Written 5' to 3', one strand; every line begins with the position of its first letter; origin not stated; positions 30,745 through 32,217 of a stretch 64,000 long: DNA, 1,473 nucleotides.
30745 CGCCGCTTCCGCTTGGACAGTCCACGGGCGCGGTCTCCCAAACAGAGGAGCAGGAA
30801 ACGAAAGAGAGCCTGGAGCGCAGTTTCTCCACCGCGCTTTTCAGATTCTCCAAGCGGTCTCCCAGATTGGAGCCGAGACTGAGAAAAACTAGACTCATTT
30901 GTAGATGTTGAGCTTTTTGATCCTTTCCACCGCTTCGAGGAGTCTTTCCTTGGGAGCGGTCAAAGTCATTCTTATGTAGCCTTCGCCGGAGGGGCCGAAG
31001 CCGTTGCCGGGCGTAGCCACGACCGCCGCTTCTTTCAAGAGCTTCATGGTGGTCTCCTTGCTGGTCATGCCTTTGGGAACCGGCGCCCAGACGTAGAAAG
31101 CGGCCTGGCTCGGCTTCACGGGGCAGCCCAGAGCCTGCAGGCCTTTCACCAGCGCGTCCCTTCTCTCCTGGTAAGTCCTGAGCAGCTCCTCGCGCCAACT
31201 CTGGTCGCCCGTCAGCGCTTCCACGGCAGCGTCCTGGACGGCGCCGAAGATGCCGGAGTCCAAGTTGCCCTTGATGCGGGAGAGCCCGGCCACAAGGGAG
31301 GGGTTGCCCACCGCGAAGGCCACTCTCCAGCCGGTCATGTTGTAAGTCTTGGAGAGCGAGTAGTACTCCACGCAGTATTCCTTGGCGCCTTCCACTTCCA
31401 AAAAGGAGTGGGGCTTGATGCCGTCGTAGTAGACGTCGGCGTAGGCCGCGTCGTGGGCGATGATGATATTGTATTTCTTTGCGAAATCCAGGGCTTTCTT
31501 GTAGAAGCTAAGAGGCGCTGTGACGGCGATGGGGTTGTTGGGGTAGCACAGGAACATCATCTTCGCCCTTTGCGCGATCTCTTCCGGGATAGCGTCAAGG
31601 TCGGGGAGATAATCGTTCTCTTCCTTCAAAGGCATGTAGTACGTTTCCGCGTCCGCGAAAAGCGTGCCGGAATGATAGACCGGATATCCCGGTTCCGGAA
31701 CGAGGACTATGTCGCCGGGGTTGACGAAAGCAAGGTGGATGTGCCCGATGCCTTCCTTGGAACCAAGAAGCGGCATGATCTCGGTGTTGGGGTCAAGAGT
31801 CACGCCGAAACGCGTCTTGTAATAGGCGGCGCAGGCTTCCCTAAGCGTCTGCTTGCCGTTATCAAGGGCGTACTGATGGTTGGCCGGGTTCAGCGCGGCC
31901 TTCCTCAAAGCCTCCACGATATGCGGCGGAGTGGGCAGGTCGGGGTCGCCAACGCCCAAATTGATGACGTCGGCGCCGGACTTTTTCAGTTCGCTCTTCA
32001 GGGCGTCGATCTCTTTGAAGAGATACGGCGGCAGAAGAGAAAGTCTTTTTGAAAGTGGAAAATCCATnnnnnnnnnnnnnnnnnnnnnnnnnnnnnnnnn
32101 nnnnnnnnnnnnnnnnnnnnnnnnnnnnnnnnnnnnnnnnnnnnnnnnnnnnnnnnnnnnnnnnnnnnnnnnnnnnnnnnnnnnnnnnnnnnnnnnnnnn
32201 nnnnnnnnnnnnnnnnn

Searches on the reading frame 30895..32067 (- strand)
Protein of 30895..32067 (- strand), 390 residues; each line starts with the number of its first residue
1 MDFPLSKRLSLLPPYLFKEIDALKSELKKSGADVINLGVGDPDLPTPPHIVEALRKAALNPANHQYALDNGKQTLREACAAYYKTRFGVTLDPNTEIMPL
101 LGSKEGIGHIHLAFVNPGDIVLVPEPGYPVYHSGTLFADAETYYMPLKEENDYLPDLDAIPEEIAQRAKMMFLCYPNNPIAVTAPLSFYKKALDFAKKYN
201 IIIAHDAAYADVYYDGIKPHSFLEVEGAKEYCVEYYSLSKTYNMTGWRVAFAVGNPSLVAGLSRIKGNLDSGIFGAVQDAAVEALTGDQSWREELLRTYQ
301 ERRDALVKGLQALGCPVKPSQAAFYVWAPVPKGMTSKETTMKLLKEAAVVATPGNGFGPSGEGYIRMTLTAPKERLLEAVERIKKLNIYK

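Call 52: find_homologous_proteins(query=window:30895-32067:-, max_evalue=1e-100)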
Query window:30895-32067:- (390 aa): 7832 proteins with E <= 1e-100 among 8000 candidates; the best 120 are listed.
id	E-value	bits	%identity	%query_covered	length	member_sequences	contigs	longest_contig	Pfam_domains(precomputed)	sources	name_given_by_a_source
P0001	1.4e-258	875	98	100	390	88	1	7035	PF00155.28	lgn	-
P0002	3.1e-255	864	96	100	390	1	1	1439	PF00155.28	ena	-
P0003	1.5e-254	862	96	100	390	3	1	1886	PF00155.28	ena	-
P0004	1.7e-253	858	96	100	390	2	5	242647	PF00155.28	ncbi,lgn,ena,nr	ncbi:LL-diaminopimelate aminotransferase [bacterium]|nr:LL-diaminopimelate aminotransferase [bacteri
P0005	1.1e-230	783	86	100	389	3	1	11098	PF00155.28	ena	-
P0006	3.3e-194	663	73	100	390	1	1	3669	PF00155.28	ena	-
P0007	1.8e-193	661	72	100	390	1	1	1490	PF00155.28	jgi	jgi:LL-diaminopimelate aminotransferase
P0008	2.4e-193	660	73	100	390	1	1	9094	PF00155.28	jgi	jgi:LL-diaminopimelate aminotransferase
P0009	1.2e-192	658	73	99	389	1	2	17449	PF00155.28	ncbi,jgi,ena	-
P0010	3.5e-191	653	73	100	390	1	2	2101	PF00155.28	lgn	-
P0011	2.1e-190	651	72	100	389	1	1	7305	PF00155.28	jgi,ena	-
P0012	2.4e-190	651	71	100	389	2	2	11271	PF00155.28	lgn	-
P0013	9.7e-190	649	71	100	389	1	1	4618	PF00155.28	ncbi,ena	-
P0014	1.0e-189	648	73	100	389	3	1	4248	PF00155.28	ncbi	-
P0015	1.3e-189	648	72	100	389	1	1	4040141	PF00155.28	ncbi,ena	-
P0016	4.3e-188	643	71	100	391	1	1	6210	PF00155.28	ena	-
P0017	5.6e-188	643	71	100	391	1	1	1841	PF00155.28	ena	-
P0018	1.9e-187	641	70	100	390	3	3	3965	PF00155.28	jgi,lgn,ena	-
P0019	2.7e-187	641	70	99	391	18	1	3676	PF00155.28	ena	-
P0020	2.9e-187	640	71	100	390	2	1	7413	PF00155.28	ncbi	-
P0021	7.1e-187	639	71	99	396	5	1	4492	PF00155.28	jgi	-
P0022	8.5e-187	639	70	100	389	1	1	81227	PF00155.28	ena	-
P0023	4.4e-186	637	71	99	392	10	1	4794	PF00155.28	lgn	-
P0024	1.0e-185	635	70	99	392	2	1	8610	PF00155.28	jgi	jgi:LL-diaminopimelate aminotransferase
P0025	6.8e-185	633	69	100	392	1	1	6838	PF00155.28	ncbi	-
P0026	7.3e-185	633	70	100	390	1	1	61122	PF00155.28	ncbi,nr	ncbi:MAG: LL-diaminopimelate aminotransferase [bacterium]|nr:LL-diaminopimelate aminotransferase [ba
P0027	1.6e-183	628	70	99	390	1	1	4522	PF00155.28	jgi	jgi:LL-diaminopimelate aminotransferase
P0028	9.8e-183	626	69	100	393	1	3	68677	PF00155.28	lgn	-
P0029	1.0e-182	625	69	100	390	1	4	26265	PF00155.28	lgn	-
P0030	3.2e-182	624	70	99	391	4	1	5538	PF00155.28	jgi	jgi:LL-diaminopimelate aminotransferase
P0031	3.4e-181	620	70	100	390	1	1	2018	PF00155.28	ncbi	-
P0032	8.3e-181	619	69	100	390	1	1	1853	PF00155.28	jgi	jgi:LL-diaminopimelate aminotransferase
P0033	6.3e-179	613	69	99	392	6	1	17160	PF00155.28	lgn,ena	-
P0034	2.9e-157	542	62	98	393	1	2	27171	PF00155.28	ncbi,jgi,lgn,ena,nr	ncbi:MAG TPA: LL-diaminopimelate aminotransferase [bacterium]|nr:LL-diaminopimelate aminotransferase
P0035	3.3e-157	541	98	63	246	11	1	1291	PF00155.28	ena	-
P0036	4.1e-157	541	62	98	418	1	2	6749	PF00155.28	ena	-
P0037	1.4e-156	539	62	98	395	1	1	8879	PF00155.28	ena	-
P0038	2.6e-156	539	63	99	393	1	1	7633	PF00155.28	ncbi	-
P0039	3.2e-156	538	63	99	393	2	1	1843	PF00155.28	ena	-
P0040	1.1e-155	536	60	99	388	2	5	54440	PF00155.28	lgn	-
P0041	1.8e-155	536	62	98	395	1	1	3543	PF00155.28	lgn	-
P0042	2.1e-155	536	61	99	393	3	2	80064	PF00155.28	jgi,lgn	jgi:LL-diaminopimelate aminotransferase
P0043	2.2e-155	535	60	99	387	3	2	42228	PF00155.28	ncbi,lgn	-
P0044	2.8e-155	535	61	99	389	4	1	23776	PF00155.28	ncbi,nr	ncbi:MAG: pyridoxal phosphate-dependent aminotransferase [Candidatus Erginobacter occultus]|nr:pyrid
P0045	6.1e-155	534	61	98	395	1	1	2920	PF00155.28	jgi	jgi:LL-diaminopimelate aminotransferase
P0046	8.7e-155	534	61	99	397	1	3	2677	PF00155.28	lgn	-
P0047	1.6e-154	533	61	98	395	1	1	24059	PF00155.28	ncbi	-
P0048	2.1e-154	532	61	98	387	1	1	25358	PF00155.28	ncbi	ncbi:MAG: LL-diaminopimelate aminotransferase [Chlamydiota bacterium]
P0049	2.8e-154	532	60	98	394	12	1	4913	PF00155.28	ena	-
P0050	3.0e-154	532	62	98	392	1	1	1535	PF00155.28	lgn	-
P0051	4.5e-154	531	59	98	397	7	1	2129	PF00155.28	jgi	jgi:LL-diaminopimelate aminotransferase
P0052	5.7e-154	531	60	99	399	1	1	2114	PF00155.28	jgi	jgi:LL-diaminopimelate aminotransferase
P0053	8.6e-154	530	60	99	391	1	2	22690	PF00155.28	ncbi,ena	-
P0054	1.6e-153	529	59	98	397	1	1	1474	PF00155.28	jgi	jgi:LL-diaminopimelate aminotransferase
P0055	1.7e-153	529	58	99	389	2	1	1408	PF00155.28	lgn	-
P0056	2.4e-153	529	59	99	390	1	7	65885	PF00155.28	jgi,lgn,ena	jgi:LL-diaminopimelate aminotransferase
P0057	3.2e-153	528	59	99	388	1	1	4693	PF00155.28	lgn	-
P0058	3.3e-153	528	59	99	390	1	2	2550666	PF00155.28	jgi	jgi:LL-diaminopimelate aminotransferase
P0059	5.9e-153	528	60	99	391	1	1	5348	PF00155.28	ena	-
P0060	1.6e-152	526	59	99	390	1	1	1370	PF00155.28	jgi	jgi:LL-diaminopimelate aminotransferase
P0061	2.2e-152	526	60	99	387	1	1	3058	PF00155.28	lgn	-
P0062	2.6e-152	525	61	98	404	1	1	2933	PF00155.28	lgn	-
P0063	3.0e-152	525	59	100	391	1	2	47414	PF00155.28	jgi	jgi:LL-diaminopimelate aminotransferase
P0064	3.1e-152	525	59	99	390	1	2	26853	PF00155.28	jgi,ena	jgi:LL-diaminopimelate aminotransferase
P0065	3.1e-152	525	59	99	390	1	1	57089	PF00155.28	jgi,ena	-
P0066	3.1e-152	525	59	99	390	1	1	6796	PF00155.28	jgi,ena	-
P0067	3.9e-152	525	61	98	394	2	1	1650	PF00155.28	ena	-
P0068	4.3e-152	525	59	99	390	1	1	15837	PF00155.28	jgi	jgi:LL-diaminopimelate aminotransferase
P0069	5.7e-152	524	60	98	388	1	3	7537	PF00155.28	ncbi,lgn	-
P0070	7.4e-152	524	59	99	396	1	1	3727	PF00155.28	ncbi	-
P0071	8.6e-152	524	58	98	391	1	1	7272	PF00155.28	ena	-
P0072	1.1e-151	523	60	98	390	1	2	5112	PF00155.28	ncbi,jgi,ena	-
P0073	1.2e-151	523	58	99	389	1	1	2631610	PF00155.28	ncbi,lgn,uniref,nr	ncbi:LL-diaminopimelate aminotransferase [uncultured Desulfobacterium sp.]|uniref:Aminotransferase n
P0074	1.5e-151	523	59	99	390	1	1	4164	PF00155.28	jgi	jgi:LL-diaminopimelate aminotransferase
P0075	1.6e-151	523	59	99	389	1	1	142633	PF00155.28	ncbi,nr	ncbi:MAG: LL-diaminopimelate aminotransferase [Syntrophobacterales bacterium]|nr:LL-diaminopimelate 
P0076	2.1e-151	522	59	98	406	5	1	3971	PF00155.28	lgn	-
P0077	2.3e-151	522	62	98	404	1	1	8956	PF00155.28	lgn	-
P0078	2.7e-151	522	60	99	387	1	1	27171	PF00155.28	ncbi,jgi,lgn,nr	ncbi:MAG: LL-diaminopimelate aminotransferase [Endomicrobium sp.]|jgi:LL-diaminopimelate aminotransf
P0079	4.0e-151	521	58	99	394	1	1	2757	PF00155.28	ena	-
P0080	4.2e-151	521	61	99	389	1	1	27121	PF00155.28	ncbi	-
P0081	4.3e-151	521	59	99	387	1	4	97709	PF00155.28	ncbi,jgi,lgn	jgi:LL-diaminopimelate aminotransferase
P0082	5.1e-151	521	58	99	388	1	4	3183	PF00155.28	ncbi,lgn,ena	-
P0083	6.1e-151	521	60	98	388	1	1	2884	PF00155.28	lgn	-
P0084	6.6e-151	521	59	99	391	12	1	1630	PF00155.28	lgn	-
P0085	7.0e-151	521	60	99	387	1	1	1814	PF00155.28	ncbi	-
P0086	7.7e-151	521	58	99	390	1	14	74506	PF00155.28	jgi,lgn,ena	-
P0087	7.9e-151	520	58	99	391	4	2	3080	PF00155.28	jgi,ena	-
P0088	8.4e-151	520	60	98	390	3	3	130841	PF00155.28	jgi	jgi:LL-diaminopimelate aminotransferase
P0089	9.4e-151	520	58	98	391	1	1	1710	PF00155.28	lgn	-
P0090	2.2e-150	519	59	98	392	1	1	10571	PF00155.28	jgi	jgi:LL-diaminopimelate aminotransferase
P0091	3.5e-150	518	60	98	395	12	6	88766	PF00155.28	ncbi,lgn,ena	-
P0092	3.5e-150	518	58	99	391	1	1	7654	PF00155.28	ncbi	-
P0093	4.1e-150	518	57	99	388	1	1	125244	PF00155.28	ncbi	-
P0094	5.2e-150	518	59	98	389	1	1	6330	PF00155.28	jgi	jgi:LL-diaminopimelate aminotransferase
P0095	5.2e-150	518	59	98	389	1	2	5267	PF00155.28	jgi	jgi:LL-diaminopimelate aminotransferase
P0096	5.8e-150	518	59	98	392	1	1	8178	PF00155.28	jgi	jgi:LL-diaminopimelate aminotransferase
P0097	5.8e-150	518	60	99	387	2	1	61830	PF00155.28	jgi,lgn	jgi:LL-diaminopimelate aminotransferase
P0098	7.5e-150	517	60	98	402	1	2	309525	PF00155.28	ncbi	-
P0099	7.5e-150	517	59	99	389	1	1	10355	PF00155.28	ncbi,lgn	ncbi:MAG: LL-diaminopimelate aminotransferase [Bdellovibrionales bacterium]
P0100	8.3e-150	517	59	98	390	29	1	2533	PF00155.28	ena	-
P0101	8.4e-150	517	58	98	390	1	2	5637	PF00155.28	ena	-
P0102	8.5e-150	517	58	99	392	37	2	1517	PF00155.28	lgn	-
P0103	9.4e-150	517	59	97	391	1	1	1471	PF00155.28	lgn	-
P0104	9.8e-150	517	59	98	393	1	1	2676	PF00155.28,PF01041.24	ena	-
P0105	1.2e-149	517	56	99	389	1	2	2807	PF00155.28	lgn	-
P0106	1.2e-149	517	58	98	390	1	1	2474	PF00155.28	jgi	jgi:LL-diaminopimelate aminotransferase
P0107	1.3e-149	516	58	99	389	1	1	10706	PF00155.28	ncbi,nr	ncbi:MAG: LL-diaminopimelate aminotransferase [Nitrospinota bacterium]|nr:MAG: LL-diaminopimelate am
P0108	1.3e-149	516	58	99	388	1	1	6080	PF00155.28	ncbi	-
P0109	1.4e-149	516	59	99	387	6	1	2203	PF00155.28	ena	-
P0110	1.6e-149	516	59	99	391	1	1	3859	PF00155.28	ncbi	-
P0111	1.7e-149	516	59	98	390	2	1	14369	PF00155.28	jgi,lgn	jgi:LL-diaminopimelate aminotransferase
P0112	1.8e-149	516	58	99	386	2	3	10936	PF00155.28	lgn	-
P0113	2.0e-149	516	58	99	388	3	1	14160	PF00155.28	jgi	-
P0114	2.1e-149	516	60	99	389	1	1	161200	PF00155.28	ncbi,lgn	-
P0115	3.5e-149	515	59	98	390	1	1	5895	PF00155.28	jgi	jgi:LL-diaminopimelate aminotransferase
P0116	3.6e-149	515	59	98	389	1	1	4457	PF00155.28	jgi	jgi:LL-diaminopimelate aminotransferase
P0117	3.6e-149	515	58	99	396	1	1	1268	PF00155.28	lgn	-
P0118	3.8e-149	515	60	98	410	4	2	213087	PF00155.28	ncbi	-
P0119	3.9e-149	515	59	98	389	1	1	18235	PF00155.28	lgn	-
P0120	4.0e-149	515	57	98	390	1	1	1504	PF00155.28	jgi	jgi:LL-diaminopimelate aminotransferase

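Call 53: find_encoding_contigs(protein=P0015, flank=10000, max_places=2)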
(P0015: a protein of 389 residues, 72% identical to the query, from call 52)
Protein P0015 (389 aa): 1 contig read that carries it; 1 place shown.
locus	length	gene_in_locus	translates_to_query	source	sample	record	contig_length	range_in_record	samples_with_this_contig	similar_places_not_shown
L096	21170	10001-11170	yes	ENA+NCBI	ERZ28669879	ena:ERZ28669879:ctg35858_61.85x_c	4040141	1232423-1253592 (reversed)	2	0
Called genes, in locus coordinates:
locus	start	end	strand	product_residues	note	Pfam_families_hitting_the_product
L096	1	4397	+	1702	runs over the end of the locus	-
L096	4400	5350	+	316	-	PF04392:ABC_sub_bind (faint), PF00532:Peripla_BP_1, PF13407:Peripla_BP_4, PF13458:Peripla_BP_6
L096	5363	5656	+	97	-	PF01909:NTP_transf_2 (weak), PF18765:Polbeta (weak)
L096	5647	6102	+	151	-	-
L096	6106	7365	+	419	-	PF22847:Glyco_hydro_43_rel (faint), PF00251:Glyco_hydro_32N, PF04616:Glyco_hydro_43 (weak), PF04041:Glyco_hydro_130 (weak), PF04616:Glyco_hydro_43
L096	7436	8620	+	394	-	PF01168:Ala_racemase_N, PF00842:Ala_racemase_C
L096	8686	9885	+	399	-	PF01773:Nucleos_tra2_N, PF07670:Gate, PF07662:Nucleos_tra2_C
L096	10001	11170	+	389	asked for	PF00155:Aminotran_1_2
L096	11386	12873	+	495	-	PF04055:Radical_SAM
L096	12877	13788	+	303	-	PF13489:Methyltransf_23, PF01209:Ubie_methyltran (weak), PF07021:MetW (weak), PF13847:Methyltransf_31, PF08241:Methyltransf_11, PF08242:Methyltransf_12, PF13649:Methyltransf_25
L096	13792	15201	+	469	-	PF01266:DAO, PF01593:Amino_oxidase, PF13450:NAD_binding_8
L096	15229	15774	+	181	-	PF13385:Laminin_G_3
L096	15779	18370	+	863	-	PF13385:Laminin_G_3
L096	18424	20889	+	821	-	PF13385:Laminin_G_3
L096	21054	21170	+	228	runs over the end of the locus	PF00535:Glycos_transf_2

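Call 54: find_encoding_contigs(protein=P0005, flank=5000, max_places=2)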
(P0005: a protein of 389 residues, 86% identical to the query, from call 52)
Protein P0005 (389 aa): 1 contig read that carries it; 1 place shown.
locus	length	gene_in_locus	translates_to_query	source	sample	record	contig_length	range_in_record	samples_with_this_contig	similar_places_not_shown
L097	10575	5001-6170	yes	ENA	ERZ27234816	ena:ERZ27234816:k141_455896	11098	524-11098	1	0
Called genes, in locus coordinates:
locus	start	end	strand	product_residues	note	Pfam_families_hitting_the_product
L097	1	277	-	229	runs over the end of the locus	PF01569:PAP2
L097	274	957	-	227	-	PF17836:PglD_N, PF00132:Hexapep (faint), PF25087:GMPPB_C (faint)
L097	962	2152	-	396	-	PF00037:Fer4, PF12837:Fer4_6, PF12838:Fer4_7, PF13187:Fer4_9, PF13237:Fer4_10, PF14697:Fer4_21, PF01012:ETF, PF00766:ETF_alpha, +6 more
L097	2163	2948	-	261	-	PF01012:ETF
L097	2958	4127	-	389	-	PF02771:Acyl-CoA_dh_N, PF02770:Acyl-CoA_dh_M, PF00441:Acyl-CoA_dh_1, PF22924:ACOX_C_alpha1 (faint), PF08028:Acyl-CoA_dh_2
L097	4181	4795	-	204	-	-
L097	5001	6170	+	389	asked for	PF00155:Aminotran_1_2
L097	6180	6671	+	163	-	PF01288:HPPK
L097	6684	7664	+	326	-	PF03116:NQR2_RnfD_RnfE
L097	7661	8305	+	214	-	PF04205:FMN_bind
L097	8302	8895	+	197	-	PF02508:Rnf-Nqr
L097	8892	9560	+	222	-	PF02508:Rnf-Nqr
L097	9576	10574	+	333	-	?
